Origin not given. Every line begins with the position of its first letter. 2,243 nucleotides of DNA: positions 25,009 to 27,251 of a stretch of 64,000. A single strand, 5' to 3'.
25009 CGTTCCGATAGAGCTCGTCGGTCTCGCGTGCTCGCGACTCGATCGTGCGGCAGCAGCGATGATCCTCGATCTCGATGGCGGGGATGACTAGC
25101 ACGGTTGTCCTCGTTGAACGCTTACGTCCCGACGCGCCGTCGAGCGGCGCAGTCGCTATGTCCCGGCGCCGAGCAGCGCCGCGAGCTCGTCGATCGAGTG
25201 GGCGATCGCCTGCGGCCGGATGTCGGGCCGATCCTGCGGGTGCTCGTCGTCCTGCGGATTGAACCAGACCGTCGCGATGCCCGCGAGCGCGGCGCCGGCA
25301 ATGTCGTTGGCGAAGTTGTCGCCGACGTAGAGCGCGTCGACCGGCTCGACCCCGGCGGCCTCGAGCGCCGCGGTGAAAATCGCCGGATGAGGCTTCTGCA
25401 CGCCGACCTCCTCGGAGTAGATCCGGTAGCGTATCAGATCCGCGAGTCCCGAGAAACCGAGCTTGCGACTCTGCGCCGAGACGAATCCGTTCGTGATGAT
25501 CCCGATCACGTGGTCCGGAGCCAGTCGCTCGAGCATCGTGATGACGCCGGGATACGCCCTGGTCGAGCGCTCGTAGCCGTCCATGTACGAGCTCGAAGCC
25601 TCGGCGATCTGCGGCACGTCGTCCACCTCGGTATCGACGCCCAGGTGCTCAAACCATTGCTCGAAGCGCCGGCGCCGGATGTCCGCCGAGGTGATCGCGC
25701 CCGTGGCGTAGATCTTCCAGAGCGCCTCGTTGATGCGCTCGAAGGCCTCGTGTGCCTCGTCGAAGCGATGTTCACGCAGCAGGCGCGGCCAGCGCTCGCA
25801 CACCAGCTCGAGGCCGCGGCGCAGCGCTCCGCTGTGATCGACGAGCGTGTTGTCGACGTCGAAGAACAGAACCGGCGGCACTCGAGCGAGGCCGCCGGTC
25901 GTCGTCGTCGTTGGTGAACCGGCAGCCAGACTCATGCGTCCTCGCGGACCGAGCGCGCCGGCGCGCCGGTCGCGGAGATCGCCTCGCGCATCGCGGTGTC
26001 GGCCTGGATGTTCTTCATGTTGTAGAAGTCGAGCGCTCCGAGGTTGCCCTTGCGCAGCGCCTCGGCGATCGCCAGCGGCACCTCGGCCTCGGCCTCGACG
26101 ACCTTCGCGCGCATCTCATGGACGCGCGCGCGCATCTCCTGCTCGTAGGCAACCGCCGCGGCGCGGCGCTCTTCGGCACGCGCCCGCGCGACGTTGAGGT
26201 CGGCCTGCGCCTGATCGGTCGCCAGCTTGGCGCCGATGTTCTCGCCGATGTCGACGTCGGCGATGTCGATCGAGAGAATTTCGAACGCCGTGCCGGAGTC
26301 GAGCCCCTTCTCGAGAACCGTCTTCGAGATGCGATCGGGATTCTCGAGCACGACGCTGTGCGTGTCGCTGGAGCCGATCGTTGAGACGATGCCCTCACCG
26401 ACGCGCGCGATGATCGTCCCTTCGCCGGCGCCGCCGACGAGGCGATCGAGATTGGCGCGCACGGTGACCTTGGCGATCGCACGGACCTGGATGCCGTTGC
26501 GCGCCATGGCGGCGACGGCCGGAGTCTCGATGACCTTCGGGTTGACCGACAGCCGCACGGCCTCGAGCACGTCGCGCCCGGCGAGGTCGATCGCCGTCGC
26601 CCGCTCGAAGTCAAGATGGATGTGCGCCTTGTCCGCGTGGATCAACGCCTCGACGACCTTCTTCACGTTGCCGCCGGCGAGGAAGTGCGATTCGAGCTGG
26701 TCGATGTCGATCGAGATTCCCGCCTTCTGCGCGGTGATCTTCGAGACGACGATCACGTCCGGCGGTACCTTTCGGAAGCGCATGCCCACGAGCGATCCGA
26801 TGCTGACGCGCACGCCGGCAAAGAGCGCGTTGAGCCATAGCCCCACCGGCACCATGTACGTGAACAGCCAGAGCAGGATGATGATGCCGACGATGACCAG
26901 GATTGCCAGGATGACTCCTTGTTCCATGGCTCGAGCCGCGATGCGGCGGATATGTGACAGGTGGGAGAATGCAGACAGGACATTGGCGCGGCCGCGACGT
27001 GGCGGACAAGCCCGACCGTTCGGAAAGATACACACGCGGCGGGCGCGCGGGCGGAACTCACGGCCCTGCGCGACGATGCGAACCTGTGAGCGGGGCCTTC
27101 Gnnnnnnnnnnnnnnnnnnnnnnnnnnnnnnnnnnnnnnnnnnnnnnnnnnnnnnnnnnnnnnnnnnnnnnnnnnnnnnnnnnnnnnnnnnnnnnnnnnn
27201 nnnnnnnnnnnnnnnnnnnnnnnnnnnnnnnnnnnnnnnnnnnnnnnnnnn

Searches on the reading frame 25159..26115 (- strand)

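Call 38: search_protein_families(library=pfam, proteins=[window:25159-26115:-], max_evalue=0.001)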
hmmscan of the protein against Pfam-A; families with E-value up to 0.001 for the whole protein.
window:25159-26115:- (319 aa): 4 families
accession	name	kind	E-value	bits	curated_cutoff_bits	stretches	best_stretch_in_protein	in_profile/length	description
PF00702.32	Hydrolase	-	5.3e-22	79.6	26.4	1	82-279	3-191/191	haloacid dehalogenase-like hydrolase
PF13419.12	HAD_2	-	7.3e-20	72.3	23.8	1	85-284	3-177/178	Haloacid dehalogenase-like hydrolase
PF13242.12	Hydrolase_like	-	1.6e-10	41.1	22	1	240-311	3-75/75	HAD-hyrolase-like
PF12710.13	HAD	-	0.00037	21.4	27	1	83-219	1-119/189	haloacid dehalogenase-like hydrolase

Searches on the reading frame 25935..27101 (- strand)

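Call 38: search_protein_families(library=pfam, proteins=[window:25935-27101:-], max_evalue=0.001)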
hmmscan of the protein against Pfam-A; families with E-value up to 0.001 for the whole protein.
window:25935-27101:- (389 aa): 1 family
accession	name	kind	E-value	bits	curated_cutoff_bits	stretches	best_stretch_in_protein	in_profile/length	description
PF12127.13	FloA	-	3.5e-155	516.2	34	1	67-377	2-312/314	Flotillin-like protein FloA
